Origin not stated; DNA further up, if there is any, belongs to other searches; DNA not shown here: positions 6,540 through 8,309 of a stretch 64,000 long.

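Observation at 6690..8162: Stand-alone SecY-like translocon paralog fused to a DUF2007-like cytoplasmic domain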

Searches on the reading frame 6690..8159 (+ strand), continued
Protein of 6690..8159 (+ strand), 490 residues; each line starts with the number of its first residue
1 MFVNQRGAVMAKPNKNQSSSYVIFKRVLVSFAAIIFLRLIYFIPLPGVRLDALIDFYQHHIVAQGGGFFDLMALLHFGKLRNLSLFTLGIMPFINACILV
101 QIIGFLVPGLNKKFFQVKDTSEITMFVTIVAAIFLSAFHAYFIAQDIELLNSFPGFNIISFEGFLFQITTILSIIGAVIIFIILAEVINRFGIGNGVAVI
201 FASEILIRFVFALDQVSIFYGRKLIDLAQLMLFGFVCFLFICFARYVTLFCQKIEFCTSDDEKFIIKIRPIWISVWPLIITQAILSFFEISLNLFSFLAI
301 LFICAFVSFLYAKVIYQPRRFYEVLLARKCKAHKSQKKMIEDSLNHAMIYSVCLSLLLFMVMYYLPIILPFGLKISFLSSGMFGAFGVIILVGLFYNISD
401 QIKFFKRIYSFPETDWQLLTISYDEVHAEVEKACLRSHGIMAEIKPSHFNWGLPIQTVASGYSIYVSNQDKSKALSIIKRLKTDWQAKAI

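Call 17: find_homologous_proteins(query=P0031, max_evalue=1e-30)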
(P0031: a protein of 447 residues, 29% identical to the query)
Query P0031 (447 aa): 8000 proteins with E <= 1e-30 among 8000 candidates; the best 120 are listed.
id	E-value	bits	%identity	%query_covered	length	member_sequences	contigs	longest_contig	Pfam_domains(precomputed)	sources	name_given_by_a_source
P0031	1.2e-289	979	100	100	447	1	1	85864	PF00344.26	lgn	-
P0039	3.3e-264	895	91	100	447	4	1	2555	PF00344.26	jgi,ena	-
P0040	9.9e-263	890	89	100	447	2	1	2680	PF00344.26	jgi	jgi:preprotein translocase subunit SecY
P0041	1.3e-260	883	89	100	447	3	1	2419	PF00344.26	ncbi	-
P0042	1.8e-249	846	84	100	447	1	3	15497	PF00344.26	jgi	jgi:preprotein translocase subunit SecY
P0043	1.0e-248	844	84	100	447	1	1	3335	PF00344.26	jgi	jgi:preprotein translocase subunit SecY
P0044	2.3e-238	810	80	100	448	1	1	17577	PF00344.26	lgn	-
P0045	1.9e-237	807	80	100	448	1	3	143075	PF00344.26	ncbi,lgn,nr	ncbi:MAG: preprotein translocase subunit SecY [Candidatus Omnitrophica bacterium]|nr:preprotein tran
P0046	1.6e-236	804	79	100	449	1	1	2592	PF00344.26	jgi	-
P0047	2.6e-236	803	80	100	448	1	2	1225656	PF00344.26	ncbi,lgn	ncbi:MAG: preprotein translocase subunit SecY [Candidatus Omnitrophota bacterium]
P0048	4.2e-236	802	79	100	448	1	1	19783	PF00344.26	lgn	-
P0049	7.2e-236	801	80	100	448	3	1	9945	PF00344.26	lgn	-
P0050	9.3e-236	801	79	100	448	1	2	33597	PF00344.26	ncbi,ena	-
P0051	1.6e-235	800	81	100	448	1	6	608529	PF00344.26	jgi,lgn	-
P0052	1.9e-235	800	79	100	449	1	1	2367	PF00344.26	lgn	-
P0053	4.9e-235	799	80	100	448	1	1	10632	PF00344.26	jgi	jgi:preprotein translocase subunit SecY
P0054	5.9e-235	798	81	100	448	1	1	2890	PF00344.26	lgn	-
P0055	7.5e-235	798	80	100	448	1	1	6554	PF00344.26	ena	-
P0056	9.7e-235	798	80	100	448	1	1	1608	PF00344.26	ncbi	-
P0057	1.1e-234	797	79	100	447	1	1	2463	PF00344.26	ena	-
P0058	1.1e-234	797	80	100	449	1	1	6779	PF00344.26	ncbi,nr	ncbi:MAG: preprotein translocase subunit SecY [Candidatus Omnitrophica bacterium]|nr:preprotein tran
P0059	1.6e-234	797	79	100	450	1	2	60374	PF00344.26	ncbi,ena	-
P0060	1.8e-234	797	79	100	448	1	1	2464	PF00344.26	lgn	-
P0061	2.3e-234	796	79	100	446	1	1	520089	PF00344.26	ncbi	-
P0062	3.3e-234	796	79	100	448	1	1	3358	PF00344.26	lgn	-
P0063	3.9e-234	796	79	100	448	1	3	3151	PF00344.26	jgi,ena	-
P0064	4.4e-234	795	79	100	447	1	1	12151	PF00344.26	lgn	-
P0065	6.0e-234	795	79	100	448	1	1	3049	PF00344.26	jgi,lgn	-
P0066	6.8e-234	795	79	100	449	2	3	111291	PF00344.26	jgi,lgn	-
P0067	6.9e-234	795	79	100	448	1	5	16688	PF00344.26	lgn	-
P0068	7.7e-234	795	78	100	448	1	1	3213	PF00344.26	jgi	jgi:preprotein translocase subunit SecY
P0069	8.3e-234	795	79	100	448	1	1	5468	PF00344.26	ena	-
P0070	8.8e-234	794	80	100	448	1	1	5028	PF00344.26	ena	-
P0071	1.1e-233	794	80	100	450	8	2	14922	PF00344.26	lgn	-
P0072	1.3e-233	794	79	100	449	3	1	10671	PF00344.26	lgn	-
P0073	1.6e-233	794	79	100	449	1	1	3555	PF00344.26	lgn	-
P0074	1.8e-233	793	79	100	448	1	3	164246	PF00344.26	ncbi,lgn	-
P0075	5.6e-233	792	79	100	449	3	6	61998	PF00344.26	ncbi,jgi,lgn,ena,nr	ncbi:MAG: preprotein translocase subunit SecY [Omnitrophica WOR_2 bacterium RIFCSPHIGHO2_01_FULL_48_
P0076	1.7e-232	790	81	100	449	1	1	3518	PF00344.26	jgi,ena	-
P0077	2.8e-232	790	78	100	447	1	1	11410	PF00344.26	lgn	-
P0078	3.1e-232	789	77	100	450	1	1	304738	PF00344.26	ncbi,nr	ncbi:MAG: preprotein translocase subunit SecY [Candidatus Omnitrophica bacterium]|nr:preprotein tran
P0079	4.9e-232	789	78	100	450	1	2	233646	PF00344.26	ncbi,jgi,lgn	jgi:preprotein translocase subunit SecY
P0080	9.1e-232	788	78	100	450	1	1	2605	PF00344.26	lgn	-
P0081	1.0e-231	788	79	100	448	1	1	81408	PF00344.26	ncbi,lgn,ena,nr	ncbi:MAG TPA: preprotein translocase subunit SecY [Candidatus Omnitrophota bacterium]|nr:preprotein 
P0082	1.4e-231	787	78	100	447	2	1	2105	PF00344.26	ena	-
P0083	1.5e-231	787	79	100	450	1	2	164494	PF00344.26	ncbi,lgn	-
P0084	1.8e-231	787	79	100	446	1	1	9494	PF00344.26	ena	-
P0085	1.8e-231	787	79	100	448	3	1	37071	PF00344.26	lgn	-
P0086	1.9e-231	787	78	100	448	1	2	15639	PF00344.26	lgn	-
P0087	2.0e-231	787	79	100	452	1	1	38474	PF00344.26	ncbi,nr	ncbi:MAG: preprotein translocase subunit SecY [Candidatus Omnitrophica bacterium]|nr:preprotein tran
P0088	2.0e-231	787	79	100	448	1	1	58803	PF00344.26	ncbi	-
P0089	2.8e-231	786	78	100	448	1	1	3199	PF00344.26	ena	-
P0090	3.0e-231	786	77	100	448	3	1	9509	PF00344.26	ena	-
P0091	4.1e-231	786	79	100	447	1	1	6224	PF00344.26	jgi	jgi:preprotein translocase subunit SecY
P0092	4.3e-231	786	78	100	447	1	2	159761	PF00344.26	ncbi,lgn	ncbi:MAG: preprotein translocase subunit SecY [Candidatus Omnitrophota bacterium]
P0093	6.3e-231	785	78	100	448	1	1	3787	PF00344.26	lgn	-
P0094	6.3e-231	785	79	100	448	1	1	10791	PF00344.26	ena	-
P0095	7.3e-231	785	78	100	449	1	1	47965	PF00344.26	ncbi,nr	ncbi:MAG: preprotein translocase subunit SecY [Candidatus Omnitrophica bacterium]|nr:preprotein tran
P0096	1.3e-230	784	79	100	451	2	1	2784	PF00344.26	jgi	-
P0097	1.6e-230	784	78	100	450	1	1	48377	PF00344.26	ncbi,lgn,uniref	ncbi:Protein translocase subunit SecY [hydrothermal vent metagenome]|uniref:Protein translocase subu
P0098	1.6e-230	784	78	100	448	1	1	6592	PF00344.26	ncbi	-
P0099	2.6e-230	783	78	100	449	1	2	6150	PF00344.26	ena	-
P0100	3.3e-230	783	77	100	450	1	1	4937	PF00344.26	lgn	-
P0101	3.3e-230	783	77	100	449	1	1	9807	PF00344.26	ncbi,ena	-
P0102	4.0e-230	782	78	100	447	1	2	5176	PF00344.26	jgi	-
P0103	4.3e-230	782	79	100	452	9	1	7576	PF00344.26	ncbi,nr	ncbi:MAG: preprotein translocase subunit SecY [Candidatus Omnitrophica bacterium]|nr:preprotein tran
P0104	5.3e-230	782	77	100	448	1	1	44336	PF00344.26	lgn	-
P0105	1.4e-229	781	79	100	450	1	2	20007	PF00344.26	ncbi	-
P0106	1.5e-229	781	78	100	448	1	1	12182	PF00344.26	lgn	-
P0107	1.5e-229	780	77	100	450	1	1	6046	PF00344.26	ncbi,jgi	jgi:preprotein translocase subunit SecY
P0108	1.6e-229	780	77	100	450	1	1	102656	PF00344.26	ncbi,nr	ncbi:MAG: preprotein translocase subunit SecY [Candidatus Omnitrophica bacterium]|nr:preprotein tran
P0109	1.9e-229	780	78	100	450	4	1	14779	PF00344.26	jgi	jgi:preprotein translocase subunit SecY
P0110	2.3e-229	780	78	100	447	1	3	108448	PF00344.26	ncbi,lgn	-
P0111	2.5e-229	780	77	100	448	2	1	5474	PF00344.26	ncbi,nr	ncbi:MAG: preprotein translocase subunit SecY [Candidatus Omnitrophota bacterium]|nr:preprotein tran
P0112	2.7e-229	780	78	100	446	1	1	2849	PF00344.26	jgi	jgi:preprotein translocase subunit SecY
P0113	3.2e-229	779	78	100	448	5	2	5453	PF00344.26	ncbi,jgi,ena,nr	ncbi:MAG TPA: preprotein translocase subunit SecY [Candidatus Omnitrophota bacterium]|nr:preprotein 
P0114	3.4e-229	779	78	100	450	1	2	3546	PF00344.26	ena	-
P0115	4.9e-229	779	79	100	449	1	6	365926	PF00344.26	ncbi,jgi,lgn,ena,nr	ncbi:MAG TPA: preprotein translocase subunit SecY [Candidatus Omnitrophica bacterium]|nr:MAG: prepro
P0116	5.3e-229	779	79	100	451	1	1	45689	PF00344.26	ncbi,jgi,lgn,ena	-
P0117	5.8e-229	779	79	100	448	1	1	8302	PF00344.26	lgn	-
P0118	6.3e-229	778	77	100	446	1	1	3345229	PF00344.26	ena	-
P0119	6.9e-229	778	78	100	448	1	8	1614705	PF00344.26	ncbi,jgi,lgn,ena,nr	ncbi:MAG TPA: preprotein translocase subunit SecY [Candidatus Omnitrophota bacterium]|nr:preprotein 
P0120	8.4e-229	778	77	100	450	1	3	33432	PF00344.26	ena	-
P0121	8.8e-229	778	77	100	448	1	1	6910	PF00344.26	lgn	-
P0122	1.1e-228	778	79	100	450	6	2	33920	PF00344.26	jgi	jgi:preprotein translocase subunit SecY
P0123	1.1e-228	778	77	100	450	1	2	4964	PF00344.26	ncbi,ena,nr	ncbi:MAG: preprotein translocase subunit SecY [Candidatus Omnitrophica bacterium]|nr:preprotein tran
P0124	1.4e-228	777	78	100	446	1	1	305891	PF00344.26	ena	-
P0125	1.4e-228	777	78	100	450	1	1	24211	PF00344.26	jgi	-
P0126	1.8e-228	777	78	100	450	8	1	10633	PF00344.26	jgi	-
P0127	1.9e-228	777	78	100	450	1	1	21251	PF00344.26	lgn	-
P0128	1.9e-228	777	77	100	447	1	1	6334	PF00344.26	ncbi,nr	ncbi:MAG: preprotein translocase subunit SecY [Candidatus Omnitrophica bacterium]|nr:preprotein tran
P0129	1.9e-228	777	78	100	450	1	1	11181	PF00344.26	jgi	-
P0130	2.4e-228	777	77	100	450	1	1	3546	PF00344.26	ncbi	-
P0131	2.5e-228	776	77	100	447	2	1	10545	PF00344.26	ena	-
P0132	3.7e-228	776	79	100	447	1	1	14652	PF00344.26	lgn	-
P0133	6.1e-228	775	77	100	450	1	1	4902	PF00344.26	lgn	-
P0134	6.1e-228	775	78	100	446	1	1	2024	PF00344.26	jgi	-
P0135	6.2e-228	775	78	100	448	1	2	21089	PF00344.26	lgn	-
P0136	6.4e-228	775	78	100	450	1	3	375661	PF00344.26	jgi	-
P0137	7.0e-228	775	78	100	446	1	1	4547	PF00344.26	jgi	-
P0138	7.3e-228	775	79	100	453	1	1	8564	PF00344.26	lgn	-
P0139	8.8e-228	775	77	100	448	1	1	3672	PF00344.26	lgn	-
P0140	9.0e-228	775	77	100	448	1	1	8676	PF00344.26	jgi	jgi:preprotein translocase subunit SecY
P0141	1.7e-227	774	77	100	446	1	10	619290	PF00344.26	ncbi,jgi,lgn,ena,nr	ncbi:MAG TPA: preprotein translocase subunit SecY [Candidatus Omnitrophota bacterium]|nr:preprotein 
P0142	1.7e-227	774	77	100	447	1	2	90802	PF00344.26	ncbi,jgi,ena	-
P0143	1.8e-227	774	78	100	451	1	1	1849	PF00344.26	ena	-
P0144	2.1e-227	773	77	100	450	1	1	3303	PF00344.26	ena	-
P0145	2.3e-227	773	78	100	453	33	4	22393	PF00344.26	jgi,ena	-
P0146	2.6e-227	773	77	100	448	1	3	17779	PF00344.26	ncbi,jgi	ncbi:MAG: preprotein translocase subunit SecY [Lysobacterales bacterium]|jgi:preprotein translocase 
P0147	2.7e-227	773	75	100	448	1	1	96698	PF00344.26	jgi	jgi:preprotein translocase subunit SecY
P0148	2.8e-227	773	78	100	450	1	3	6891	PF00344.26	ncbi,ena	-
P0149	2.8e-227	773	77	100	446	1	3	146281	PF00344.26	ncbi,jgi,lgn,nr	ncbi:MAG TPA: preprotein translocase subunit SecY [Candidatus Omnitrophota bacterium]|jgi:preprotein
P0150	2.9e-227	773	78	100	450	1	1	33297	PF00344.26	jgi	jgi:preprotein translocase subunit SecY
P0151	3.1e-227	773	76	100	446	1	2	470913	PF00344.26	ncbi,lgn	-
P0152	3.3e-227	773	77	100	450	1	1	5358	PF00344.26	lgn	-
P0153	3.4e-227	773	77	100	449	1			PF00344.26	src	-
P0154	3.6e-227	773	77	100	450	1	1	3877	PF00344.26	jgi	jgi:preprotein translocase subunit SecY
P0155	3.6e-227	773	77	100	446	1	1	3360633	PF00344.26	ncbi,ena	-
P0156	3.9e-227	773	77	100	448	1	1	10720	PF00344.26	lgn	-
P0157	4.4e-227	772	78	100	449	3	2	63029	PF00344.26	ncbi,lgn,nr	ncbi:MAG: preprotein translocase subunit SecY [Candidatus Omnitrophica bacterium]|nr:preprotein tran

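Call 20: find_related_loci(query=A1, collection=genome_contigs, flank=10000)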
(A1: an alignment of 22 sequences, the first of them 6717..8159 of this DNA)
Query A1 (481 aa) in genome_contigs; peptide patterns used: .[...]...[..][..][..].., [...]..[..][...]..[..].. (x = any residue, [..] = any of these).
38 stretches matched a pattern; 11 encode a relative of the query (tblastn E <= 1e-3); 11 distinct loci.
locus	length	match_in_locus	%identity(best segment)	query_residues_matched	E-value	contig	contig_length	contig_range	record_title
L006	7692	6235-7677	75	1-481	0e+0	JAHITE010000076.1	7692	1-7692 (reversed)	MAG: Candidatus Omnitrophota bacterium isolate MM_PC_MetaG.mb.2 MM_PC_MetaG.mb.2_k141_1176015, whole genome shotgun sequ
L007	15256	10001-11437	52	3-481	1e-174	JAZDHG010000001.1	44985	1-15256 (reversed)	MAG: Candidatus Omnitrophota bacterium isolate MEGAHIT-group-0.309 k141_4257847, whole genome shotgun sequence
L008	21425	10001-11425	52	7-481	6e-172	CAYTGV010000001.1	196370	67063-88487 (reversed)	MAG TPA_asm: uncultured Planctomycetia bacterium isolate SRP191223_co1_41 genome assembly, contig: NODE_5_length_196370_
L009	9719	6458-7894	52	3-481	1e-171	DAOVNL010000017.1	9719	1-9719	MAG TPA_asm: Candidatus Omnitrophota bacterium isolate CSMAG_1496 CSMAG_1496_k141_1342944_length_9719_cov_17.0000, whole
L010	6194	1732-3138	52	13-481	2e-172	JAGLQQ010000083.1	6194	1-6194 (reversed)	MAG: Candidatus Omnitrophota bacterium isolate RS_8_62 ROV157_8.bin.62.fa_83, whole genome shotgun sequence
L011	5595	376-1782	52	13-481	3e-171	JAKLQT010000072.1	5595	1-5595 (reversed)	MAG: Candidatus Omnitrophota bacterium isolate bin S2.42 k141_174449, whole genome shotgun sequence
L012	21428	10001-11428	72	6-481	0e+0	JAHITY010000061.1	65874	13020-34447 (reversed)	MAG: Candidatus Omnitrophota bacterium isolate MM_PC_MetaG.mb.228 MM_PC_MetaG.mb.228_k141_720205, whole genome shotgun s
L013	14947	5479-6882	51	14-481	3e-161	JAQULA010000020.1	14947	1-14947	MAG: Candidatus Omnitrophota bacterium isolate STD1_12 NODE_9908_length_14947_cov_4.091768_Sandtown_D1, whole genome sho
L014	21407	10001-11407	50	14-481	4e-157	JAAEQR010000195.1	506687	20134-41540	MAG: PVC group bacterium isolate Gpa_23 GpaG_CONTIG3162235, whole genome shotgun sequence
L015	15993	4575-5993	50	8-481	1e-139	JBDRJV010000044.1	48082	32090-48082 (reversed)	MAG: Candidatus Omnitrophota bacterium isolate MEGAHIT-group-1.676 k141_5223069, whole genome shotgun sequence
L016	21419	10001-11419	41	9-481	4e-120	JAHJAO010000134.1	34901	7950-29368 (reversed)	MAG: Candidatus Omnitrophota bacterium isolate Modern_marine.mb.214 Modern_marine.mb.214_k141_2574920, whole genome shot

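Call 22: find_encoding_contigs(protein=P0041, flank=3000, max_places=10)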
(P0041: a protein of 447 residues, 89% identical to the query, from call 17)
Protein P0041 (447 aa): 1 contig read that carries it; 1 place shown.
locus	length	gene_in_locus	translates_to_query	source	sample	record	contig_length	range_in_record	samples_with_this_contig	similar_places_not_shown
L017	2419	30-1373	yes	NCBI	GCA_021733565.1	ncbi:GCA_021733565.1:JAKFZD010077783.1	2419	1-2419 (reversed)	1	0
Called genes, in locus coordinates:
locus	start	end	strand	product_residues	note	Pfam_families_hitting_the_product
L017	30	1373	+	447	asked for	PF00344:SecY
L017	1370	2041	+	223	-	PF00406:ADK, PF13207:AAA_17, PF13238:AAA_18, PF05191:ADK_lid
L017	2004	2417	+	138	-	?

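Call 23: find_encoding_contigs(protein=P0002, flank=10000, max_places=4)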
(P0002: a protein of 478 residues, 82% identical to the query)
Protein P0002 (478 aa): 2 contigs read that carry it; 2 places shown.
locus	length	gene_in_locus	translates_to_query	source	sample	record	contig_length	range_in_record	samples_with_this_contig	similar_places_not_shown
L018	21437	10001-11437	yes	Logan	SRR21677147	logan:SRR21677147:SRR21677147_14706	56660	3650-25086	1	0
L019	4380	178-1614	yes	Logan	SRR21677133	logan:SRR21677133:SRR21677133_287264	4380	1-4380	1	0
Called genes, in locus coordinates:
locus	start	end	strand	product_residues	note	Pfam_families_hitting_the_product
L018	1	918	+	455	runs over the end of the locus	PF02878:PGM_PMM_I, PF02879:PGM_PMM_II, PF02880:PGM_PMM_III, PF00408:PGM_PMM_IV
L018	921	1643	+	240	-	PF03740:PdxJ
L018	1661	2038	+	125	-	PF01648:ACPS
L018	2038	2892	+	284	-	PF01256:Carb_kinase, PF02110:HK (weak), PF08543:Phos_pyr_kin (faint)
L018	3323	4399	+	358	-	PF04015:DUF362, PF00037:Fer4 (faint), PF13237:Fer4_10 (weak), PF13187:Fer4_9 (weak), PF12837:Fer4_6 (weak)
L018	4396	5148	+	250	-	PF01048:PNP_UDP_1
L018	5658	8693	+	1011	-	-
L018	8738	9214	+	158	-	PF02623:FliW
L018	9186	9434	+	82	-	PF02599:CsrA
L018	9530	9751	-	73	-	-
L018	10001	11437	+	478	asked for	PF00344:SecY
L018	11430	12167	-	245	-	PF02348:CTP_transf_3, PF12804:NTP_transf_3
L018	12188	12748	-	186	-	PF00156:Pribosyltran, PF14681:UPRTase (weak)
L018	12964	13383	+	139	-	PF01894:YjbQ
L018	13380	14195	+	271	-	PF00768:Peptidase_S11, PF13354:Beta-lactamase2 (weak)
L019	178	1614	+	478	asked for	PF00344:SecY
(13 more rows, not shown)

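Call 24: predict_structure(alignment_id=A1)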
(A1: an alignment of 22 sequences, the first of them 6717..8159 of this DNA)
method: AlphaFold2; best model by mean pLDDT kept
length: 481 residues; sequences in the alignment: 22
mean_pLDDT: 80.7   pTM: 0.80
mean pLDDT of the five models: 80.7, 76.9, 76.5, 75.0, 74.1
residues with pLDDT >= 90: 88; 70-90: 320; 50-70: 54; < 50: 19
segments of 3 or more residues with pLDDT < 50: 1-5, 370-374, 441-446
pLDDT, mean of each block of 10 residues (from residue 1): 51 90 92 86 83 81 78 85 81 69 60 78 91 90 81 91 94 90 86 85 80 84 86 87 89 87 64 72 75 83 75 85 79 85 87 78 63 60 86 89 81 82 91 81 46 85 92 84 54
secondary structure, 60 per line:
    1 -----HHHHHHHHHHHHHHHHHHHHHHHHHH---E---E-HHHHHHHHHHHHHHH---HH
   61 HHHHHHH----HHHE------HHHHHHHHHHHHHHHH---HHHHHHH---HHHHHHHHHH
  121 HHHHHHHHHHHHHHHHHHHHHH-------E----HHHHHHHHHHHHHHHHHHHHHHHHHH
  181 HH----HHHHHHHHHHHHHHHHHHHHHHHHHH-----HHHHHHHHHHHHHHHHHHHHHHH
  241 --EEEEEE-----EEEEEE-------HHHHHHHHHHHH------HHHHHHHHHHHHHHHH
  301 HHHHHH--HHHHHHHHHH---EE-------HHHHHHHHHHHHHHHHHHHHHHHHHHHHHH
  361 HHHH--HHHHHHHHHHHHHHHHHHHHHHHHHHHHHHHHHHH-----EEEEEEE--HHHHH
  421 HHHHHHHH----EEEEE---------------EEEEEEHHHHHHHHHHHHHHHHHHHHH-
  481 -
elements in order: H6-31 H41-55 H59-67 H82-97 H101-107 H111-142 H155-182 H187-212 H218-240 E243-248 E254-259 H267-278 H285-306 H309-318 H331-364 H367-401 E407-413 H416-428 E433-437 E453-458 H459-479

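Call 27: fold_search(model_id=the predicted structure, library=pdb)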
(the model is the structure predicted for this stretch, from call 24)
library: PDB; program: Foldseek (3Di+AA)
matches with E <= 10: 246; with E <= 0.001: 57
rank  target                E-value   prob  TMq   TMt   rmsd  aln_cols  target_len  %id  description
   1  5aww_Y                6.0e-13  1.00  0.58  0.65   7.2       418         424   22  Precise Resting State of Thermus thermophilus SecYEG (released 2015-11-25)
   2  2zjs_Y                5.3e-12  1.00  0.57  0.64   6.9       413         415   23  Crystal Structure of SecYE translocon from Thermus thermophilus with a Fab fragment (released 2008-10-14)
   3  5ch4_Y                4.9e-11  1.00  0.60  0.67   7.2       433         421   22  Peptide-Bound State of Thermus thermophilus SecYEG (released 2015-11-25)
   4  8ya3_Y                1.3e-10  1.00  0.61  0.71   4.9       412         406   19  Structure of the SecA-SecY complex with the substrate FtsQ-LacY(+7C) treated with DTT (released 2025-02-26)
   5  8y9z_Y                1.5e-10  1.00  0.57  0.67   5.2       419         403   18  Structure of the SecA-SecY complex with the substrate HmBRI-3TM (released 2025-02-26)
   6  8y9y_Y                2.9e-10  1.00  0.61  0.71   4.6       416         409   18  Structure of the SecA-SecY complex with the substrate FtsQ-LacY(+1C) (released 2025-02-26)
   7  5nco_g                5.2e-10  1.00  0.58  0.66   6.2       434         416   19  Quaternary complex between SRP, SR, and SecYEG bound to the translating ribosome (released 2017-05-24)
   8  5gae_g                7.6e-10  1.00  0.57  0.68   5.8       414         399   19  RNC in complex with a translocating SecYEG (released 2016-01-27)
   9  8ya2_Y                1.2e-09  1.00  0.61  0.71   4.9       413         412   18  Structure of the SecA-SecY complex with the substrate FtsQ-LacY(+20C) (released 2025-02-26)
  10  6itc_Y                1.2e-09  1.00  0.61  0.69   5.9       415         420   19  Structure of a substrate engaged SecA-SecY protein translocation machine (released 2019-06-12)
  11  7xha_Y                7.7e-09  1.00  0.58  0.68   5.7       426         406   18  Structure of the SecA/SecYE/proOmpA(4Y)-sfGFP complex with ADP.BeF3-. (released 2023-01-11)
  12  6r7l_Y                1.5e-08  1.00  0.55  0.64   6.3       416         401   18  Ribosome-bound SecYEG translocon in a nanodisc (released 2019-08-07)
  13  3j46_y                3.3e-08  1.00  0.44  0.48   8.8       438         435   20  Structure of the SecY protein translocation channel in action (released 2013-10-23)
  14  5eul_Y                6.5e-08  1.00  0.61  0.75   4.6       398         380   20  Structure of the SecA-SecY complex with a translocating polypeptide substrate (released 2016-03-09)
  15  5abb_A                1.5e-07  1.00  0.57  0.62   6.4       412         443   19  Visualization of a polytopic membrane protein during SecY-mediated membrane insertion (released 2015-08-19)
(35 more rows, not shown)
